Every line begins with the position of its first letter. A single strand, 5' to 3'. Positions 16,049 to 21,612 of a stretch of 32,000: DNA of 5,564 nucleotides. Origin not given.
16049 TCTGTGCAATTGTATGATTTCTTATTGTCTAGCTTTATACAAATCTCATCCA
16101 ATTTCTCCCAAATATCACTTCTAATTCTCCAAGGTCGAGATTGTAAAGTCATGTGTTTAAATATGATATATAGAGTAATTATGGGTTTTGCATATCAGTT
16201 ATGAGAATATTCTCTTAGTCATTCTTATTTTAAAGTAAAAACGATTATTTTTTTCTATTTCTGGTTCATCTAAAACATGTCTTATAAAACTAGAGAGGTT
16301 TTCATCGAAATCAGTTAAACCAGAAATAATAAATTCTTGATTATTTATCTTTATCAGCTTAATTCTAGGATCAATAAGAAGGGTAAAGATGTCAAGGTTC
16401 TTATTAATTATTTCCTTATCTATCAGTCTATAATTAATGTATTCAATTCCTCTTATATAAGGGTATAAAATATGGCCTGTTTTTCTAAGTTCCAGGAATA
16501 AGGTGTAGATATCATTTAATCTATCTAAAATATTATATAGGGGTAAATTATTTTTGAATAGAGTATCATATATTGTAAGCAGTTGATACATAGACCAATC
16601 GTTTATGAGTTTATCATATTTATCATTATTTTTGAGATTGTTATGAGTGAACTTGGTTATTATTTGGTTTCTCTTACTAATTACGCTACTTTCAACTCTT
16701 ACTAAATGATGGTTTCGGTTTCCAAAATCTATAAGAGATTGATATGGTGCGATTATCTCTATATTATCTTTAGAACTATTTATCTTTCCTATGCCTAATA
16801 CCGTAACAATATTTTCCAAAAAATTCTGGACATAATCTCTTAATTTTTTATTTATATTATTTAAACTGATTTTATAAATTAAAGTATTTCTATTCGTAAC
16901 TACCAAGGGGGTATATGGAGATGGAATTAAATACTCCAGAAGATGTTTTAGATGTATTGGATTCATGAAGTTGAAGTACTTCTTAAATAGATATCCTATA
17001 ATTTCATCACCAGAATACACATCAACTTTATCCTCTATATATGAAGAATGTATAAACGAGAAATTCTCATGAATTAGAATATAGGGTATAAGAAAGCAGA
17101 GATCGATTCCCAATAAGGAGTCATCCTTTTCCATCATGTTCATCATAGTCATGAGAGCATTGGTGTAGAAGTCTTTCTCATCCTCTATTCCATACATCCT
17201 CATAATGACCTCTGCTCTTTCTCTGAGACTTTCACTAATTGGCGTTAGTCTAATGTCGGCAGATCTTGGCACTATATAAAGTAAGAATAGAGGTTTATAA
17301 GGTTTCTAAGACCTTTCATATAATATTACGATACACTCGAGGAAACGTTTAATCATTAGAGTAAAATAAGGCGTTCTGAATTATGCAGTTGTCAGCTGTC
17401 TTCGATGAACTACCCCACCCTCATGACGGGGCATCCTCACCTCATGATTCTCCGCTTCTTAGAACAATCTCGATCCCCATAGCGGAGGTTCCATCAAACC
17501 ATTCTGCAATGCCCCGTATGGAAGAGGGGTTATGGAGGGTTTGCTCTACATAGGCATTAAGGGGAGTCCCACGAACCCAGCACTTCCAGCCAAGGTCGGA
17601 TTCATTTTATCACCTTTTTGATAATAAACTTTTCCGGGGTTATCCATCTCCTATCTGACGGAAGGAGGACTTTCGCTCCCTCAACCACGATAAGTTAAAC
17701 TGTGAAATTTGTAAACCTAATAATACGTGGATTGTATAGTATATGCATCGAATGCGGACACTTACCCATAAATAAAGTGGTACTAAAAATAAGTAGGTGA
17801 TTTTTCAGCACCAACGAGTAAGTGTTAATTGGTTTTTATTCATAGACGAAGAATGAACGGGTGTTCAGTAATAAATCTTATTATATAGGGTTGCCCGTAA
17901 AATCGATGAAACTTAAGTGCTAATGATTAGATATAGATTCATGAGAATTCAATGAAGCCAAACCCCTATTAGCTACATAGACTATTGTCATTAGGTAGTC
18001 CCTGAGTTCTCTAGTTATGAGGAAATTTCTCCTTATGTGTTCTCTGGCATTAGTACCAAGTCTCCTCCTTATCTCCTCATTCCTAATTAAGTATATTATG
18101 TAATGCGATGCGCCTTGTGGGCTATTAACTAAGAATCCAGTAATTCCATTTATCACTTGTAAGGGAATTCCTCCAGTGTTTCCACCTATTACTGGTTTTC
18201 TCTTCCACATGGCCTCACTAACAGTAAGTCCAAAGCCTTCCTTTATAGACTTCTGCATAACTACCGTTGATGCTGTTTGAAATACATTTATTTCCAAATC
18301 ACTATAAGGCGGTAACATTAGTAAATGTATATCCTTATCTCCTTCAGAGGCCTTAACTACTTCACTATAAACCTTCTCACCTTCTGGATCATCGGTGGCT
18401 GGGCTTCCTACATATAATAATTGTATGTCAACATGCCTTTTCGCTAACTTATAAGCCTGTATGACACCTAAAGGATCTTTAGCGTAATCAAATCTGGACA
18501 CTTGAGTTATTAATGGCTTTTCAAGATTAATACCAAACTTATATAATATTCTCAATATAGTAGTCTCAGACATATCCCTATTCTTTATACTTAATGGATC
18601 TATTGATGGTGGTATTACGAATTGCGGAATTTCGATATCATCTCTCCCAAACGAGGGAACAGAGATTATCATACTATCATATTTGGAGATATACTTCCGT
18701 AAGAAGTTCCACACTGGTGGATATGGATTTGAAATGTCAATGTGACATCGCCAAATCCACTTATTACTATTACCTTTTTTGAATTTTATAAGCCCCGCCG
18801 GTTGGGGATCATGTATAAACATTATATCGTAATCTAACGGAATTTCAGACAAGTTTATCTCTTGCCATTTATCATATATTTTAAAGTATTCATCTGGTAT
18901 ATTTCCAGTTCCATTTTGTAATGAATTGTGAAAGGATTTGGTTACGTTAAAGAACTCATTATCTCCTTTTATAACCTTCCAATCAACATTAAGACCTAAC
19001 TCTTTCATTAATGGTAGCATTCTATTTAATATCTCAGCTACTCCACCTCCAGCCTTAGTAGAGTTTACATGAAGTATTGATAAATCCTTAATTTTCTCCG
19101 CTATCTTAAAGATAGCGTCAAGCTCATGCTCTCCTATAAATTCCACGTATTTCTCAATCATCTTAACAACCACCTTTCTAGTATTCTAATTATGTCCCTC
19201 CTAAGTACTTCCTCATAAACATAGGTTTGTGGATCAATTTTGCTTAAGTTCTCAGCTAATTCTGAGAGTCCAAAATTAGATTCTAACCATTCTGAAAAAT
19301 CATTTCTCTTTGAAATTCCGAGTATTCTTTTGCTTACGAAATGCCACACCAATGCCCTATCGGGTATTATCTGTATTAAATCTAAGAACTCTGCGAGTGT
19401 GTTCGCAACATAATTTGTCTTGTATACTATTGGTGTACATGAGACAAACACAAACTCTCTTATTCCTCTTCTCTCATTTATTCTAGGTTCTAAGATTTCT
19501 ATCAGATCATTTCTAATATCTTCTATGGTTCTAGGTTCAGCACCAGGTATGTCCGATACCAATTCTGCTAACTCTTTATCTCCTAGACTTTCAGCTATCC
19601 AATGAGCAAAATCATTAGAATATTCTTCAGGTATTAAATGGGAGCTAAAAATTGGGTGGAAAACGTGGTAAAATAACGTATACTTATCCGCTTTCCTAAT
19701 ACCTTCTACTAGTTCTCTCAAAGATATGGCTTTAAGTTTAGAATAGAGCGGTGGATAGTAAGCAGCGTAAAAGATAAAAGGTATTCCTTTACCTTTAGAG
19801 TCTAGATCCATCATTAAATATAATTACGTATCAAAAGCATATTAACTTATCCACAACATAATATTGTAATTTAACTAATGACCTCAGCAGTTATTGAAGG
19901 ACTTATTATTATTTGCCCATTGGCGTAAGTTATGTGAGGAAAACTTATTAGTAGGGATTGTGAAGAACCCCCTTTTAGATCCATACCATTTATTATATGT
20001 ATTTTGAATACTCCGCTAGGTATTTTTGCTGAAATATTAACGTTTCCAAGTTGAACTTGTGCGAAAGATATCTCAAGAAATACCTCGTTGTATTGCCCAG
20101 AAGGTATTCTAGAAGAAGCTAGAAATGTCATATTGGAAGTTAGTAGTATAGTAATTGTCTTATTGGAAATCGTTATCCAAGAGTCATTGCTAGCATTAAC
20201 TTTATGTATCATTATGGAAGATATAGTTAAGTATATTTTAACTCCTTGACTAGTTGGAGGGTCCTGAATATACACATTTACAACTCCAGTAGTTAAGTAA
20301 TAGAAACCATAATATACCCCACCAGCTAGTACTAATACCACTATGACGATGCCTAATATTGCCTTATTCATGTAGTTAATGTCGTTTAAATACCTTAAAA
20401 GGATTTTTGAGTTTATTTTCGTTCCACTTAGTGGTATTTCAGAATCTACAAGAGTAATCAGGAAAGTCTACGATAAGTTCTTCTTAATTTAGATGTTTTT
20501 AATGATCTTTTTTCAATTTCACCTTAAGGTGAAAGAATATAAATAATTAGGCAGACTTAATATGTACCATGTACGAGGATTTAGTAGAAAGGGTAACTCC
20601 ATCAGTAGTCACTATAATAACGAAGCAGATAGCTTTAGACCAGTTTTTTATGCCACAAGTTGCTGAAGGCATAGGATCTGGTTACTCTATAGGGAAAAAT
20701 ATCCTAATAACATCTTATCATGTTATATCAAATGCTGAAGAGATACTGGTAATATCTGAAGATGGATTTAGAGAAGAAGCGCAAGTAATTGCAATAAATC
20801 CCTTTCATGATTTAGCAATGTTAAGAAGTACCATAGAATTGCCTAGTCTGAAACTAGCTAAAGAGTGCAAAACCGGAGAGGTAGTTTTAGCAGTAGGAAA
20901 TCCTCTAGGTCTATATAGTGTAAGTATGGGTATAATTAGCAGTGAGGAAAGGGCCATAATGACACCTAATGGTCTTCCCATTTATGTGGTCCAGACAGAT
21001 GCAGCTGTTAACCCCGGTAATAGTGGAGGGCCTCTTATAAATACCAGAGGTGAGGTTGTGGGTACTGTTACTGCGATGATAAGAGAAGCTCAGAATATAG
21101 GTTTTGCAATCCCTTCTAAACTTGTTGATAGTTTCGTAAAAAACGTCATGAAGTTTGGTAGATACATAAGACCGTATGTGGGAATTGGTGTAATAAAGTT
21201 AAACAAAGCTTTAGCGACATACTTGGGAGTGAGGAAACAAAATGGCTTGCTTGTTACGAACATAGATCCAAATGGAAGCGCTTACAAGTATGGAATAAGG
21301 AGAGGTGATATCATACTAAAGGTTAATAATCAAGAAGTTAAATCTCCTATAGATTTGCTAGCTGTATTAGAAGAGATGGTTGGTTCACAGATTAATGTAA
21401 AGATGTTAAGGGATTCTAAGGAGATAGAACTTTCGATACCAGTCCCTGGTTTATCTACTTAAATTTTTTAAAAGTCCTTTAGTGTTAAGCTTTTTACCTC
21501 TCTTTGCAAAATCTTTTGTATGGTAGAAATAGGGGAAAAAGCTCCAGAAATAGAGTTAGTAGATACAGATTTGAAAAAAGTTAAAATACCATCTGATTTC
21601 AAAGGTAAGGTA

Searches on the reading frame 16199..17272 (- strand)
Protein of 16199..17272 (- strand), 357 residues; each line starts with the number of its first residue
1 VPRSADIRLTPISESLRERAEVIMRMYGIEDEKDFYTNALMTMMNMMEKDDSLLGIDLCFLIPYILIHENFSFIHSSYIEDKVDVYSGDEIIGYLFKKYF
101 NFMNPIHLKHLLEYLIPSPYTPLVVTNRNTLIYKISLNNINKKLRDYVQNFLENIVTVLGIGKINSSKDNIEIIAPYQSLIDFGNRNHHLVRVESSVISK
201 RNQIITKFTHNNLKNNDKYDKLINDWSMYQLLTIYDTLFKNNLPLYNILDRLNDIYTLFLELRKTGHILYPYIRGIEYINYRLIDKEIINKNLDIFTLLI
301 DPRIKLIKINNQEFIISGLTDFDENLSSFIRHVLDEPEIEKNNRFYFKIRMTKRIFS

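Call 4: search_protein_families(library=pfam, proteins=[window:16199-17272:-], max_evalue=1)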
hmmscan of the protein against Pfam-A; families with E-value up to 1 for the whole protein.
window:16199-17272:- (357 aa): 1 family
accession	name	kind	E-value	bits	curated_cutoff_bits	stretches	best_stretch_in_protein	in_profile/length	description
PF11324.13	DUF3126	-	0.087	13.1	25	1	80-97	27-44/63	Protein of unknown function (DUF3126)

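Call 5: search_protein_families(library=ncbifam, proteins=[window:16199-17272:-], max_evalue=1)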
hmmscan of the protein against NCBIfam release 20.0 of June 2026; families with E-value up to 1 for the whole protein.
window:16199-17272:- (357 aa): 0 families

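Call 60: search_protein_families(library=padloc, proteins=[window:16199-17269:-], max_evalue=0.01)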
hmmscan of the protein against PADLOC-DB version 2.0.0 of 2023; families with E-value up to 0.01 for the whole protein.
window:16199-17269:- (356 aa): 0 families

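Call 81: search_solved_structures(query=window:16199-17269:-, max_evalue=1)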
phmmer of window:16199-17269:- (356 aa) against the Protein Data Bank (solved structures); distinct sequences matched with E-value up to 1: 0.

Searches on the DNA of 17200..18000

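Call 98: search_rna_families(source=window, start=17200, end=18000, threshold=evalue, max_evalue=0.1)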
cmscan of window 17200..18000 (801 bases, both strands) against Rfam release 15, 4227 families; matches with E-value up to 0.1: 0.
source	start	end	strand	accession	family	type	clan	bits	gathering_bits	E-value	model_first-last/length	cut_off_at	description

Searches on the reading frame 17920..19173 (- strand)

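Call 13: search_protein_families(library=pfam, proteins=[window:17920-19173:-], max_evalue=0.001)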
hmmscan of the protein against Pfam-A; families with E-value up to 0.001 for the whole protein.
window:17920-19173:- (417 aa): 3 families
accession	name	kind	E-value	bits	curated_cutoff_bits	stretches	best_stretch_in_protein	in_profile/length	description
PF21269.3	TreT_GT1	-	1.4e-55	187.3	27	1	35-175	1-142/144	Trehalose synthase, N-terminal domain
PF00534.26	Glycos_transf_1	-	6e-25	88.2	26.4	1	212-378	8-171/172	Glycosyl transferases group 1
PF13692.12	Glyco_trans_1_4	-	3.4e-10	40.8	27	1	220-365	2-142/142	Glycosyl transferases group 1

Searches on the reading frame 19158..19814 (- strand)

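Call 13: search_protein_families(library=pfam, proteins=[window:19158-19814:-], max_evalue=0.001)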
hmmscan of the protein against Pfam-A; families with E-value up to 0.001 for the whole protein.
window:19158-19814:- (218 aa): 1 family
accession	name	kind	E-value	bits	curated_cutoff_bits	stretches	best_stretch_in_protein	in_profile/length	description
PF19027.5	DUF5752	-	2.2e-68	230.1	23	1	12-213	3-208/208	Family of unknown function (DUF5752)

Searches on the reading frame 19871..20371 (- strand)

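Call 13: search_protein_families(library=pfam, proteins=[window:19871-20371:-], max_evalue=0.001)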
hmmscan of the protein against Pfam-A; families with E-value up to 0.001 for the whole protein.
window:19871-20371:- (166 aa): 1 family
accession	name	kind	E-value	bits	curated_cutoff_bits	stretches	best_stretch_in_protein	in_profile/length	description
PF14321.11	DUF4382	-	1.7e-16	61.1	25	1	28-144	1-117/136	Domain of unknown function (DUF4382)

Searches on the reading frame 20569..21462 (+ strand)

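Call 13: search_protein_families(library=pfam, proteins=[window:20569-21462:+], max_evalue=0.001)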
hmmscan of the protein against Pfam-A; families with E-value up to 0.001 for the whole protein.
window:20569-21462:+ (297 aa): 5 families
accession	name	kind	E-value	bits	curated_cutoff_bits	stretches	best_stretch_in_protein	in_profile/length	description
PF13365.12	Trypsin_2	-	1.2e-23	84.8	27.6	1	36-165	1-143/144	Trypsin-like peptidase domain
PF17820.7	PDZ_6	-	4.4e-12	46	27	1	229-279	2-52/54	PDZ domain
PF13180.12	PDZ_2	-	1.9e-11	44.5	27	1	202-292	1-80/80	PDZ domain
PF00089.32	Trypsin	-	3e-10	40.7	20.6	1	37-184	28-214/220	Trypsin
PF00595.29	PDZ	-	3.2e-08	34.3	23.2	1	224-266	24-66/81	PDZ domain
